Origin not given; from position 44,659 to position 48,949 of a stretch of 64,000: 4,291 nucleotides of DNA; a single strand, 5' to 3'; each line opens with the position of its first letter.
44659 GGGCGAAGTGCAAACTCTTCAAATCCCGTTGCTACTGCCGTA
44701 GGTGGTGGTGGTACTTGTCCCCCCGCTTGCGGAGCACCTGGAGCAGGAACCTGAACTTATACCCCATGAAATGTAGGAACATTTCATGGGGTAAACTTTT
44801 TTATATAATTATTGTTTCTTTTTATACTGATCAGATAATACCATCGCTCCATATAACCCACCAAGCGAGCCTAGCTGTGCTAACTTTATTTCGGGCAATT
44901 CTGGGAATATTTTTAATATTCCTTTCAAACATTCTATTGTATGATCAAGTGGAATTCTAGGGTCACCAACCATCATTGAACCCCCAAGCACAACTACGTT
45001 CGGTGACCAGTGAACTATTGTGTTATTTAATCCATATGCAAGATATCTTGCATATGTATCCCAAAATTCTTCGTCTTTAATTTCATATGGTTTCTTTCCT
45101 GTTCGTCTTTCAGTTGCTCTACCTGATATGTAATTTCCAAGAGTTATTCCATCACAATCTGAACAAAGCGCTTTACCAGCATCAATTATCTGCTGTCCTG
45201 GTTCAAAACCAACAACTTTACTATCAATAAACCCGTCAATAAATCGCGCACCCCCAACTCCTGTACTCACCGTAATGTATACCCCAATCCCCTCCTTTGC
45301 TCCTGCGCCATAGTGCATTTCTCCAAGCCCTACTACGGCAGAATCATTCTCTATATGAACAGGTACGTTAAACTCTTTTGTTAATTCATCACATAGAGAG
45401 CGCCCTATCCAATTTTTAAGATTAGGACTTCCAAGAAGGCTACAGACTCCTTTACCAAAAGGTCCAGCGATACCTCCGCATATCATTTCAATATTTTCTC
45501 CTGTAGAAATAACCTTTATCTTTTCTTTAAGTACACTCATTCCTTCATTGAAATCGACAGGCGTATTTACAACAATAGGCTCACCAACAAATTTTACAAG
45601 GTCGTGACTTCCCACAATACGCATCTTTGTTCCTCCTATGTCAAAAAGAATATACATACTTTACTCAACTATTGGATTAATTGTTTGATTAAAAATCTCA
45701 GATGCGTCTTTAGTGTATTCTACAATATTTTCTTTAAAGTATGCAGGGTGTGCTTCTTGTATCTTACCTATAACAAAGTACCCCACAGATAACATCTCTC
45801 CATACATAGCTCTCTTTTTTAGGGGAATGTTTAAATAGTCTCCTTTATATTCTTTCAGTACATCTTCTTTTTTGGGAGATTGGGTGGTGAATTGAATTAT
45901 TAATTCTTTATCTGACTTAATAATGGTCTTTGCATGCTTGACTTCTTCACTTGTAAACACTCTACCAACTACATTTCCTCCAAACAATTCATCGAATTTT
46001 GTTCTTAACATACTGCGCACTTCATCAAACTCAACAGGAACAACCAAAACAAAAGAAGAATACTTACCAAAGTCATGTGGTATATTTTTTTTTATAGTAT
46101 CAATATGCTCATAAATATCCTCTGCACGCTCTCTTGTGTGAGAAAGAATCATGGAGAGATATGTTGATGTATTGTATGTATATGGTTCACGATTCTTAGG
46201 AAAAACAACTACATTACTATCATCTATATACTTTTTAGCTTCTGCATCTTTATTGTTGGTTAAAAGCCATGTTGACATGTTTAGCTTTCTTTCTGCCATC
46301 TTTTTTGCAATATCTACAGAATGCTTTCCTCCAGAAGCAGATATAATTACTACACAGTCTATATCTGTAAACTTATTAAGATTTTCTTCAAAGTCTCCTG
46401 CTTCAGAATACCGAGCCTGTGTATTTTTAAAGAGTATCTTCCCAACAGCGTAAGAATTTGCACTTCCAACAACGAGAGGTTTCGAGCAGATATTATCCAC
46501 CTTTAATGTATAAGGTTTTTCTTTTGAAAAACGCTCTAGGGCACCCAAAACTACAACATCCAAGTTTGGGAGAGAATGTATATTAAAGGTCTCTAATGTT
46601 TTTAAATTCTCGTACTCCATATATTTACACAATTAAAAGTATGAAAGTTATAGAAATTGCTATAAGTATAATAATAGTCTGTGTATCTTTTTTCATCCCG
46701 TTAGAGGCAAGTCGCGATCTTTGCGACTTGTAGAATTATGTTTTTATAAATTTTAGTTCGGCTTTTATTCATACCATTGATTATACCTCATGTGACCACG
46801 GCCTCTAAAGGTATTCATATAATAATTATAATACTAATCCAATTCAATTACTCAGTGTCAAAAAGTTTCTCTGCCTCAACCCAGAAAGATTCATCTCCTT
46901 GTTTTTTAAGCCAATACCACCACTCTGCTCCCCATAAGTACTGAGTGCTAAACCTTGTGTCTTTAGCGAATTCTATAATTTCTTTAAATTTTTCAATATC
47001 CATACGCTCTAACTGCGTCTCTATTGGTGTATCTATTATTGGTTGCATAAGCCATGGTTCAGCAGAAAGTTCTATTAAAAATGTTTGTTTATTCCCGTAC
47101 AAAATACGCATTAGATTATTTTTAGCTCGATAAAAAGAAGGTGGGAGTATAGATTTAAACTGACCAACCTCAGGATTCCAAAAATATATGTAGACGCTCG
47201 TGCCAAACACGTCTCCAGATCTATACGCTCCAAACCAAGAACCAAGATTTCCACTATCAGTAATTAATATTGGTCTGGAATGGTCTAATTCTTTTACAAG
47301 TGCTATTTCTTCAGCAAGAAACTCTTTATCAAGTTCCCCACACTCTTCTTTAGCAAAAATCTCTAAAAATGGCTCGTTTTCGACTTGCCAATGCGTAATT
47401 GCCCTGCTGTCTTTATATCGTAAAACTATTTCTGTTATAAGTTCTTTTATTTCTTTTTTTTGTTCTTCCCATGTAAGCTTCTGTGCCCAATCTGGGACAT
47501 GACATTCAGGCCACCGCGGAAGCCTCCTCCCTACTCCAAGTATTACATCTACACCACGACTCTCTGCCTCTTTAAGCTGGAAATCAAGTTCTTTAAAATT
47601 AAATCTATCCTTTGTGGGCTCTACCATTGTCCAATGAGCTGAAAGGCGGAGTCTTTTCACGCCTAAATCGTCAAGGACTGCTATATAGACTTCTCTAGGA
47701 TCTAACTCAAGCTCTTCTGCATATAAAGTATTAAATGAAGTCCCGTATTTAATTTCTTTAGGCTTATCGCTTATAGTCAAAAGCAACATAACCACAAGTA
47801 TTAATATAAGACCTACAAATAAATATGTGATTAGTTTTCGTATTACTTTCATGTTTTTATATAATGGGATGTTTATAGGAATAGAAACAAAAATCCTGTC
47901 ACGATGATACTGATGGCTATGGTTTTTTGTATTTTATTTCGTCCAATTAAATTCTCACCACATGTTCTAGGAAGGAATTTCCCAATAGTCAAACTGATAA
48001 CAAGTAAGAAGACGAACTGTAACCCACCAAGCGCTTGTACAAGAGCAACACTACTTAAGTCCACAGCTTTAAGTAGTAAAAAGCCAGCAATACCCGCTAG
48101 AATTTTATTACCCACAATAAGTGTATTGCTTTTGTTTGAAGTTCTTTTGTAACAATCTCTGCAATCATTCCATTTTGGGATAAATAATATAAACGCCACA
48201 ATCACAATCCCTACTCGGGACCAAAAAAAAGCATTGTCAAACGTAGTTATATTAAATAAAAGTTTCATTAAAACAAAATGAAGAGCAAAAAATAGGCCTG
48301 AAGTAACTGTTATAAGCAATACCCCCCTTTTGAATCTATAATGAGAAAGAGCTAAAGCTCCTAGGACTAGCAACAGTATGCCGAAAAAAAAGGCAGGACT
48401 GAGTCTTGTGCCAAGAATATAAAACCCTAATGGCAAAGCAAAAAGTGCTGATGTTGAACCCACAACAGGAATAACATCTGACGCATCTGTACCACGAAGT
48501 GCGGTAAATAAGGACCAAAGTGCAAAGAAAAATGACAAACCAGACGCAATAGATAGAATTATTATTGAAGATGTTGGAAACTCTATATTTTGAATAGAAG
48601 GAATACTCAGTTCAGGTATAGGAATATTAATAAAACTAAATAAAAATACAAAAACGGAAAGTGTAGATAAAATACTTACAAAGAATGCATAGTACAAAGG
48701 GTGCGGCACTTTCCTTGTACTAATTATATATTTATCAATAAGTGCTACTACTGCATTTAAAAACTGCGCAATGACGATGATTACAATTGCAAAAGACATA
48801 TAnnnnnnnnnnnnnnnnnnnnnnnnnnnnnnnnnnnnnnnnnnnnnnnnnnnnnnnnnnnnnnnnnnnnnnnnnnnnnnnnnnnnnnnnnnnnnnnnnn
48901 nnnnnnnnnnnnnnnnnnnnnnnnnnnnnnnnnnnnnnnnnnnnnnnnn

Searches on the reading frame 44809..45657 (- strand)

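Call 39: search_protein_families(library=pfam, proteins=[window:44809-45657:-], max_evalue=0.01)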
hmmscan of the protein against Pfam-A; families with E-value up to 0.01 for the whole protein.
window:44809-45657:- (282 aa): 1 family
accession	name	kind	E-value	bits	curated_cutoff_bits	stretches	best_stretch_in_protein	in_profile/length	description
PF00480.26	ROK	-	4e-21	76.3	22.9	1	5-276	4-292/294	ROK family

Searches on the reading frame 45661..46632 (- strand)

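Call 39: search_protein_families(library=pfam, proteins=[window:45661-46632:-], max_evalue=0.01)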
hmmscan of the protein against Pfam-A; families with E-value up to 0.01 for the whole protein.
window:45661-46632:- (323 aa): 1 family
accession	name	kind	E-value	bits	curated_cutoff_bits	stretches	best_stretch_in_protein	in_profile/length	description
PF01380.27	SIS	-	0.0023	18.2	25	1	70-161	32-124/131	SIS domain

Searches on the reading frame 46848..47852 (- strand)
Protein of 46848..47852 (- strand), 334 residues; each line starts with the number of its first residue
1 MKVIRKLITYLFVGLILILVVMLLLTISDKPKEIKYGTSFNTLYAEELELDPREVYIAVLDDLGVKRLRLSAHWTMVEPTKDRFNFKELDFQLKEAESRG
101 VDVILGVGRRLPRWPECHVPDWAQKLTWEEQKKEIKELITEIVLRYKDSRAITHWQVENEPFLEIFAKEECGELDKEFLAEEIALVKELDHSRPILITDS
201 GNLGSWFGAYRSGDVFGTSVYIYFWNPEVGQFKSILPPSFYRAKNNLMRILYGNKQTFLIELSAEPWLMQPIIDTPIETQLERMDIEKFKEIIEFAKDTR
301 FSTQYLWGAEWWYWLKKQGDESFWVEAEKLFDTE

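Call 3: search_protein_families(library=pfam, proteins=[window:46848-47852:-], max_evalue=0.01)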
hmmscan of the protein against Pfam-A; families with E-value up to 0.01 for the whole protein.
window:46848-47852:- (334 aa): 2 families
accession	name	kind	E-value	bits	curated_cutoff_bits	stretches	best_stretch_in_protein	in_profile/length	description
PF02449.21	Glyco_hydro_42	-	3.9e-11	43.4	21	1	60-248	19-200/376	Beta-galactosidase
PF00331.26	Glyco_hydro_10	-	2.1e-06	27.7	22.1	1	73-163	46-131/311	Glycosyl hydrolase family 10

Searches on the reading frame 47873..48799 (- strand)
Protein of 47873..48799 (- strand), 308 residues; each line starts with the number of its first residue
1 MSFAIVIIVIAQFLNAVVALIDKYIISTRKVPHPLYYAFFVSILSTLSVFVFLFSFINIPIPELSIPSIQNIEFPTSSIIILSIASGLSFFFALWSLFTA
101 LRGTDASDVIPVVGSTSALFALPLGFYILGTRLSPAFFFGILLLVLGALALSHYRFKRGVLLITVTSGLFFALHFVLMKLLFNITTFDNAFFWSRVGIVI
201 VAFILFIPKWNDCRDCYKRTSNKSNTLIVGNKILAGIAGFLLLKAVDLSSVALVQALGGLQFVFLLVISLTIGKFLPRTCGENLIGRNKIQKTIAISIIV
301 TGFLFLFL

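Call 3: search_protein_families(library=pfam, proteins=[window:47873-48799:-], max_evalue=0.01)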
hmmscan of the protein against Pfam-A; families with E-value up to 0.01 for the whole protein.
window:47873-48799:- (308 aa): 1 family
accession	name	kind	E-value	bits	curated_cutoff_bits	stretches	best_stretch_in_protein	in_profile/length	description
PF00892.27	EamA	-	4.7e-06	27.4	28.2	1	3-151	2-133/135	EamA-like transporter family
